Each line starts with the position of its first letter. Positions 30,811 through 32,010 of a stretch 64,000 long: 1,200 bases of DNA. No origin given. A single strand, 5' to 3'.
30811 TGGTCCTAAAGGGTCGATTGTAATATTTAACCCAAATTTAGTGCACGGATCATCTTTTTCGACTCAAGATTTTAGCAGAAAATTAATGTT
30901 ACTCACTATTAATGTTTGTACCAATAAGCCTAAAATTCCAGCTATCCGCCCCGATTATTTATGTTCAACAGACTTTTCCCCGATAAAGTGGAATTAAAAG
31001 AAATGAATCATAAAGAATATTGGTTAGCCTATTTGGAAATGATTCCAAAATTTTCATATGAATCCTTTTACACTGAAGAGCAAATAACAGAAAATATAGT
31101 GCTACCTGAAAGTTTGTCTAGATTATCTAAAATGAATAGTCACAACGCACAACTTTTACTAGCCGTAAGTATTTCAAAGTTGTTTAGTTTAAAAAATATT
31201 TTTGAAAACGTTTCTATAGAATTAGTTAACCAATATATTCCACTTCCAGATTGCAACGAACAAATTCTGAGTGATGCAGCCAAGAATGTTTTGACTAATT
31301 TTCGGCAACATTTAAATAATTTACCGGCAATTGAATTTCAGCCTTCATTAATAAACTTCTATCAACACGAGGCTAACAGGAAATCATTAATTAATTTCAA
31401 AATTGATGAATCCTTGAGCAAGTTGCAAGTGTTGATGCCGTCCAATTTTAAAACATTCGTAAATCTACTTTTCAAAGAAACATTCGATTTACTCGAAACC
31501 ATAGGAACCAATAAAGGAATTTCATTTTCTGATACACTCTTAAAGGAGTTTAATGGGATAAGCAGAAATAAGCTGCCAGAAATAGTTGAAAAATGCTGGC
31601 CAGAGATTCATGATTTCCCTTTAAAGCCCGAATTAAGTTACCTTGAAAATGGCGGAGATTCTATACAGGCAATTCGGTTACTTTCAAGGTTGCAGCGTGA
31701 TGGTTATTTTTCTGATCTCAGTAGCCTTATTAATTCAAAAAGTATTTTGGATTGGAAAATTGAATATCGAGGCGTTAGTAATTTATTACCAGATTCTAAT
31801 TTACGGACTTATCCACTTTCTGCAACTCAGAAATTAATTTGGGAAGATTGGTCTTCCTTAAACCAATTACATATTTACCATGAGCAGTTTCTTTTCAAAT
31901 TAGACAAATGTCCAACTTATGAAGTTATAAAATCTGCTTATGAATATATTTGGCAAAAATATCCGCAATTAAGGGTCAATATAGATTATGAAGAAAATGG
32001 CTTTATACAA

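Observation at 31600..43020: Two modules lack adenylation domains: 8 T domains but only 6 A domains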

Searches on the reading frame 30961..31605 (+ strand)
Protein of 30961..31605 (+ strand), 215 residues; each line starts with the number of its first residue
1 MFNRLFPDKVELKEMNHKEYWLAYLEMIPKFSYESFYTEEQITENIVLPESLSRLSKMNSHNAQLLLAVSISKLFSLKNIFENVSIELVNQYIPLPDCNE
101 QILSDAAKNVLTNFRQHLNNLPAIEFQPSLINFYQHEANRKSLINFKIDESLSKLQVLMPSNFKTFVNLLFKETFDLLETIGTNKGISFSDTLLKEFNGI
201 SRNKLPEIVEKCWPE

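Call 6: search_protein_families(library=pfam, proteins=[window:30961-31605:+], max_evalue=1)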
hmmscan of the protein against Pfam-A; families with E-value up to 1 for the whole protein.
window:30961-31605:+ (215 aa): 0 families

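Call 26: search_protein_representatives(protein=window:30961-31605:+)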
Query: 215 residues. Proteins with E-value up to 0.001 (for the whole library): 4; up to 1e-10: 3; up to 1e-30: 3. The best 4 are listed.
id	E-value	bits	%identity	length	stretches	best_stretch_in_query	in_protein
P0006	2.7e-54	200.2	50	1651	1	14-215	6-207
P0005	1.5e-50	188.0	47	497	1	16-215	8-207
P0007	7.2e-36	140.1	37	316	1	15-215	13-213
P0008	7.1e-10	55.2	23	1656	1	16-214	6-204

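Call 37: find_encoding_contigs(protein=P0006, flank=10000, max_places=3)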
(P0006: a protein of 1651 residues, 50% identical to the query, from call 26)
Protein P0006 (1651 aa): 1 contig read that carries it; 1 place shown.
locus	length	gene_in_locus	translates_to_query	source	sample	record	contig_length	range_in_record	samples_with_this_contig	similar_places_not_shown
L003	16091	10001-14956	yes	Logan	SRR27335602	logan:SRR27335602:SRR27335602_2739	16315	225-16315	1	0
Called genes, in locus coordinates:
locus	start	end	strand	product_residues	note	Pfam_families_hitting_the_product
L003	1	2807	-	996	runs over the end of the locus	PF00933:Glyco_hydro_3, PF00144:Beta-lactamase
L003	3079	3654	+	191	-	PF07638:Sigma70_ECF (weak), PF04542:Sigma70_r2, PF08281:Sigma70_r4_2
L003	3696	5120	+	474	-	PF13505:OMP_b-brl (weak), PF13568:OMP_b-brl_2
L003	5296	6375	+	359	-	PF00155:Aminotran_1_2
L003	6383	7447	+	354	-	PF13669:Glyoxalase_4 (faint), PF00903:Glyoxalase (weak)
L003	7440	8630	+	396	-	PF01565:FAD_binding_4, PF02913:FAD-oxidase_C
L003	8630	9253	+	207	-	PF01648:ACPS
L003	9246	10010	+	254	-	PF05721:PhyH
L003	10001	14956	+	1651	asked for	PF00550:PP-binding (faint), PF00668:Condensation, PF00501:AMP-binding, PF00668:Condensation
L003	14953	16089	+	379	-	?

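Call 38: find_encoding_contigs(protein=P0008, flank=10000, max_places=3)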
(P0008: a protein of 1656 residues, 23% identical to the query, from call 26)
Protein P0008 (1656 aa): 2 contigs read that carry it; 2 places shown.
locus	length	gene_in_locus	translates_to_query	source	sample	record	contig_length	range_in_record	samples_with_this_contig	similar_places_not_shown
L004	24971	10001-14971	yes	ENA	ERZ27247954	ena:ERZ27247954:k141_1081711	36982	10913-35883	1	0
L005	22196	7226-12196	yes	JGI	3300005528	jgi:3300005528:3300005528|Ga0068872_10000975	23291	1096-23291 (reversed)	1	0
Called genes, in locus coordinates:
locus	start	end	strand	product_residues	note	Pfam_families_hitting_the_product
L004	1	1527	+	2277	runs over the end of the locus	PF00668:Condensation (weak), PF00501:AMP-binding, PF13193:AMP-binding_C (faint), PF00668:Condensation, PF00501:AMP-binding, PF00550:PP-binding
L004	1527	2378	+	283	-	PF04389:Peptidase_M28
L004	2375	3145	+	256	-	PF13489:Methyltransf_23, PF13847:Methyltransf_31 (weak), PF08241:Methyltransf_11 (weak), PF08242:Methyltransf_12 (weak), PF13649:Methyltransf_25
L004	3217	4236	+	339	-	PF05721:PhyH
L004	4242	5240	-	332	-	-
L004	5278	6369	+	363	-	PF00155:Aminotran_1_2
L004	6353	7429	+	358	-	PF00903:Glyoxalase (faint), PF13669:Glyoxalase_4 (faint)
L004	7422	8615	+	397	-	PF01565:FAD_binding_4, PF02913:FAD-oxidase_C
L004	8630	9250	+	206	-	PF01648:ACPS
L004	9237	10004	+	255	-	PF05721:PhyH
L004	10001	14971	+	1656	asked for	PF00550:PP-binding (weak), PF00668:Condensation, PF00501:AMP-binding, PF00668:Condensation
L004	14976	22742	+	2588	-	PF00668:Condensation, PF00501:AMP-binding, PF00668:Condensation, PF00501:AMP-binding, PF00668:Condensation, PF00550:PP-binding (weak), PF00975:Thioesterase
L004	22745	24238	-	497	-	-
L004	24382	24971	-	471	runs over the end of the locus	PF00067:p450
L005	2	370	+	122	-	?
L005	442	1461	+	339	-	PF05721:PhyH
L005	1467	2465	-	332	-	-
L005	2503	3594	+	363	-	PF00155:Aminotran_1_2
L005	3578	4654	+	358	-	PF00903:Glyoxalase (faint), PF13669:Glyoxalase_4 (faint)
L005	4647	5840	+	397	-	PF01565:FAD_binding_4, PF02913:FAD-oxidase_C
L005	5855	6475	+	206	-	PF01648:ACPS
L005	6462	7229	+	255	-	PF05721:PhyH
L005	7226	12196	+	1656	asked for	PF00550:PP-binding (weak), PF00668:Condensation, PF00501:AMP-binding, PF00668:Condensation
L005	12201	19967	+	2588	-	PF00668:Condensation, PF00501:AMP-binding, PF00668:Condensation, PF00501:AMP-binding, PF00668:Condensation, PF00550:PP-binding (weak), PF00975:Thioesterase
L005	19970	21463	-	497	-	-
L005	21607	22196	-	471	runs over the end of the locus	PF00067:p450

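Call 40: predict_structure(alignment_id=A3)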
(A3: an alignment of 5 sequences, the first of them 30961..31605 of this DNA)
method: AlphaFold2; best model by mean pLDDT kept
length: 215 residues; sequences in the alignment: 5
mean_pLDDT: 71.7   pTM: 0.73
mean pLDDT of the five models: 71.7, 70.7, 67.4, 66.2, 63.1
residues with pLDDT >= 90: 27; 70-90: 103; 50-70: 57; < 50: 28
segments of 3 or more residues with pLDDT < 50: 1-15, 135-139, 213-215
pLDDT, mean of each block of 10 residues (from residue 1): 33 51 66 66 91 86 84 86 72 74 78 67 50 48 79 90 91 90 73 87 58 46
secondary structure, 60 per line:
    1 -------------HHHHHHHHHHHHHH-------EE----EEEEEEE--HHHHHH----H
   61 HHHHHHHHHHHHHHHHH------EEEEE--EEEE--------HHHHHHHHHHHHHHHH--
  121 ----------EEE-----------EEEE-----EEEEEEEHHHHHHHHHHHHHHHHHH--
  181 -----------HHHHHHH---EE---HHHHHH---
elements in order: H14-27 E41-47 H50-55 H60-77 E84-88 E91-94 H103-118 E131-133 E145-148 E154-160 H161-178 H192-198 H207-212

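Call 49: fold_search(model_id=the predicted structure, library=pdb)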
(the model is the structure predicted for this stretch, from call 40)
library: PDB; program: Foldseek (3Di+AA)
matches with E <= 10: 407; with E <= 0.001: 0
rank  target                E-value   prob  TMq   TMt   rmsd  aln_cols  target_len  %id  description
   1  8jbr                  2.4e-02  0.96  0.49  0.13   9.4       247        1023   15  Structure of McyA2-CAPCP (released 2024-01-24)
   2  7c1k_B                2.7e-02  0.97  0.47  0.28   8.1       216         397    9  Crystal structure of the starter condensation domain of rhizomide synthetase RzmA mutant R148A (released 2020-11-25)
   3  4fpw_B                3.6e-02  0.33  0.25  0.31  10.2       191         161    9  Crystal Structure of CalU16 from Micromonospora echinospora. Northeast Structural Genomics Consortium Target MiR12. (released 2012-12-12)
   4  6p1j_B                3.8e-02  0.89  0.42  0.12  10.2       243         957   10  The structure of condensation and adenylation domains of teixobactin-producing nonribosomal peptide synthetase Txo2 se (released 2019-05-29)
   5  7c1p_D                4.0e-02  0.92  0.45  0.27   9.6       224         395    9  Crystal structure of the starter condensation domain of the rhizomide synthetase RzmA mutant H140V, R148A (released 2020-11-25)
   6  3kdh_C                5.1e-02  0.15  0.19  0.20  18.1       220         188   11  Structure of ligand-free PYL2 (released 2009-11-10)
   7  6cgo_B                5.4e-02  0.90  0.46  0.23  10.1       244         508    9  Molecular basis for condensation domain-mediated chain release from the enacyloxin polyketide synthase (released 2019-02-27)
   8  9h0h_A                6.1e-02  0.20  0.23  0.25  17.6       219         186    9  X-RAY CRYSTAL STRUCTURE OF THE CsPYL1-OPABACTIN-HAB1 TERNARY COMPLEX (released 2025-08-20)
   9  6p1j_A                6.5e-02  0.80  0.42  0.12  10.3       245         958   11  The structure of condensation and adenylation domains of teixobactin-producing nonribosomal peptide synthetase Txo2 se (released 2019-05-29)
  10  3njo_C                6.5e-02  0.14  0.18  0.21  17.2       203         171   10  X-ray crystal structure of the Pyr1-pyrabactin A complex (released 2010-08-18)
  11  6ltd_A                6.9e-02  0.80  0.44  0.14   8.5       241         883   11  Crystal Structure of Nonribosomal peptide synthetases (NRPS), FmoA3 (S1046A)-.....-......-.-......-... bound form (released 2021-03-10)
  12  4ds8_A                7.8e-02  0.15  0.20  0.23  15.4       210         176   11  Complex structure of abscisic acid receptor PYL3-(+)-ABA-HAB1 in the presence of Mn2+ (released 2012-06-06)
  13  4jda_C                9.3e-02  0.18  0.22  0.26  17.8       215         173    9  Complex structure of abscisic acid receptor PYL3 with (-)-ABA (released 2013-07-24)
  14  3nr4_A                9.8e-02  0.10  0.17  0.19  17.5       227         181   10  Pyrabactin-bound PYL2 (released 2010-07-14)
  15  4jda_B                1.0e-01  0.16  0.21  0.25  17.9       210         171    9  Complex structure of abscisic acid receptor PYL3 with (-)-ABA (released 2013-07-24)
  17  7c1k_D                1.2e-01  0.69  0.43  0.26   9.4       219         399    9  Crystal structure of the starter condensation domain of rhizomide synthetase RzmA mutant R148A (released 2020-11-25)
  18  4jn5_A                1.2e-01  0.63  0.42  0.24  10.4       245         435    9  Crystal structures of the first condensation domain of the CDA synthetase (released 2013-06-19)
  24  6cgo_A                1.7e-01  0.63  0.44  0.21   9.6       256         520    8  Molecular basis for condensation domain-mediated chain release from the enacyloxin polyketide synthase (released 2019-02-27)
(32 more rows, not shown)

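Call 69: search_solved_structures(query=A3, max_evalue=10, show_alignments=2)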
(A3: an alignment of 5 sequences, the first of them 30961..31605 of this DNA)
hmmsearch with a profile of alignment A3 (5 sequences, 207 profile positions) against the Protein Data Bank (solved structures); distinct sequences matched with E-value up to 10: 0.

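Call 82: search_protein_families(library=pfam, proteins=[L004:3217-4236:+, L004:4242-5240:-, L004:22745-24238:-], max_evalue=0.01)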
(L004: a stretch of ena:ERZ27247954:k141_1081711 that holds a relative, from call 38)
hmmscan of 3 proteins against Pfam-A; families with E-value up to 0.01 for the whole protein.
L004:3217-4236:+ (339 aa): 1 family
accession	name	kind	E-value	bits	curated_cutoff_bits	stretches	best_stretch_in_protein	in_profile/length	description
PF05721.19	PhyH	-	1.2e-12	49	22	1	16-214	1-211/213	Phytanoyl-CoA dioxygenase (PhyH)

L004:4242-5240:- (332 aa): 5 families
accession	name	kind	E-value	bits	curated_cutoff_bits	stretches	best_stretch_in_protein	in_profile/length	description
PF07719.23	TPR_2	-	0.0013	19.1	27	0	132-161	1-30/34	Tetratricopeptide repeat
PF00515.34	TPR_1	-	0.0016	18.6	27.8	0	132-161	1-30/34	Tetratricopeptide repeat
PF09613.16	HrpB1_HrpK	-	0.0017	18.4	29.3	0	30-91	14-75/126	Bacterial type III secretion protein (HrpB1_HrpK)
PF25058.1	ARM_TT21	-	0.0018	18.7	27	0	27-109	57-142/155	Tetratricopeptide repeat protein 21 ARM repeat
PF12895.13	ANAPC3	-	0.0037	18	27.2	0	107-158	1-49/82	Anaphase-promoting complex, cyclosome, subunit 3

L004:22745-24238:- (497 aa): 0 families

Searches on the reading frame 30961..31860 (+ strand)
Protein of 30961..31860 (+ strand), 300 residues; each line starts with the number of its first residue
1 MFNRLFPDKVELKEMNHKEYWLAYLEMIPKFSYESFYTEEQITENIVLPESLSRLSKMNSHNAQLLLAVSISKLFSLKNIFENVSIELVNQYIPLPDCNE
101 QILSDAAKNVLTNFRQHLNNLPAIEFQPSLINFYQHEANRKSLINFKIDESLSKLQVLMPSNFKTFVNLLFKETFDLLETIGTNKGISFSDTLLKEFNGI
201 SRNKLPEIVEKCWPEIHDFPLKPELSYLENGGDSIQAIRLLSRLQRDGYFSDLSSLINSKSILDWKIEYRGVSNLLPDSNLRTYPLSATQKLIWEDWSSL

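Call 17: search_solved_structures(query=window:30961-31800:+, max_evalue=10, show_alignments=2)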
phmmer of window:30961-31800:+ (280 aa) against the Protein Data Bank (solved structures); distinct sequences matched with E-value up to 10: 5.
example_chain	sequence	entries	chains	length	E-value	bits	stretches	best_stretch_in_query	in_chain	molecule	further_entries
5u3h_A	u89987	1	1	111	0.0041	19.9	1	220-268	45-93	HMWP2 nonribosomal peptide synthetase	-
9be3_A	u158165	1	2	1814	0.72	12.5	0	224-250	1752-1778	Linear gramicidin synthase subunit A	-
9meh_A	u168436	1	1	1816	0.72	12.5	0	224-250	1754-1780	Linear gramicidin synthase subunit A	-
6mfz_A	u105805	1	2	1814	0.8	12.4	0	224-250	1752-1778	Linear gramicidin synthase subunit A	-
4pwv_B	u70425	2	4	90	1.5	11.5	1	207-247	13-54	Peptide synthetase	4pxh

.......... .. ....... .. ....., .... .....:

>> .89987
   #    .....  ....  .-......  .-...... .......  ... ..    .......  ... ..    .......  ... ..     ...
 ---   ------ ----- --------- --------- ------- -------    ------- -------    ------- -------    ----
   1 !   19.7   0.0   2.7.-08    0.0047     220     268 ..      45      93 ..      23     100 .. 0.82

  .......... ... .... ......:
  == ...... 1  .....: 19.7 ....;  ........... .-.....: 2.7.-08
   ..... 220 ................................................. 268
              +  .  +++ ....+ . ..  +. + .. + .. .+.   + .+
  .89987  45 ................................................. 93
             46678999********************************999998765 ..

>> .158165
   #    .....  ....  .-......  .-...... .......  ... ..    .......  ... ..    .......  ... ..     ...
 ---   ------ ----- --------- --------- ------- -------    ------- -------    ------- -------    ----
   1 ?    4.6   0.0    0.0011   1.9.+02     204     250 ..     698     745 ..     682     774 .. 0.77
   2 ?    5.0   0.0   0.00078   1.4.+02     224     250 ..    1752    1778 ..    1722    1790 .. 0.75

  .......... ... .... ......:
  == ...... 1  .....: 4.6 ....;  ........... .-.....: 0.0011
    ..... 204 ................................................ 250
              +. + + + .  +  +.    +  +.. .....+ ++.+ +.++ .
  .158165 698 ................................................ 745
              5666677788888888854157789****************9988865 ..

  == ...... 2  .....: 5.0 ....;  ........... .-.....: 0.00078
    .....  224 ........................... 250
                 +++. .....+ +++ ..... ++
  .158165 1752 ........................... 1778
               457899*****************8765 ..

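Call 19: find_homologous_proteins(query=window:30961-31860:+, max_evalue=0.001)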
Query window:30961-31860:+ (300 aa): 1 proteins with E <= 0.001 among 2205 candidates.
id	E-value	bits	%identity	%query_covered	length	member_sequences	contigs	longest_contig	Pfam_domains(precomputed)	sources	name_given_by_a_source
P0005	2.0e-90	321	55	93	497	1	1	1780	PF00668.26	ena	-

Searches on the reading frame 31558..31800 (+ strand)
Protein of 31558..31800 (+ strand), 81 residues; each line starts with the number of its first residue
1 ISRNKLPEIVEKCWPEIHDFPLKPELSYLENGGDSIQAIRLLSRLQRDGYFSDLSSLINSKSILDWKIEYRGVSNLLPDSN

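Call 6: search_protein_families(library=pfam, proteins=[window:31558-31800:+], max_evalue=1)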
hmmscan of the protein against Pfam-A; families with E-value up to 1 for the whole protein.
window:31558-31800:+ (81 aa): 1 family
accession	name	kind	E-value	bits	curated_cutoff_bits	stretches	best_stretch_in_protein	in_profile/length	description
PF00550.31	PP-binding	-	0.0038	17.9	20.8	1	22-48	18-44/67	Phosphopantetheine attachment site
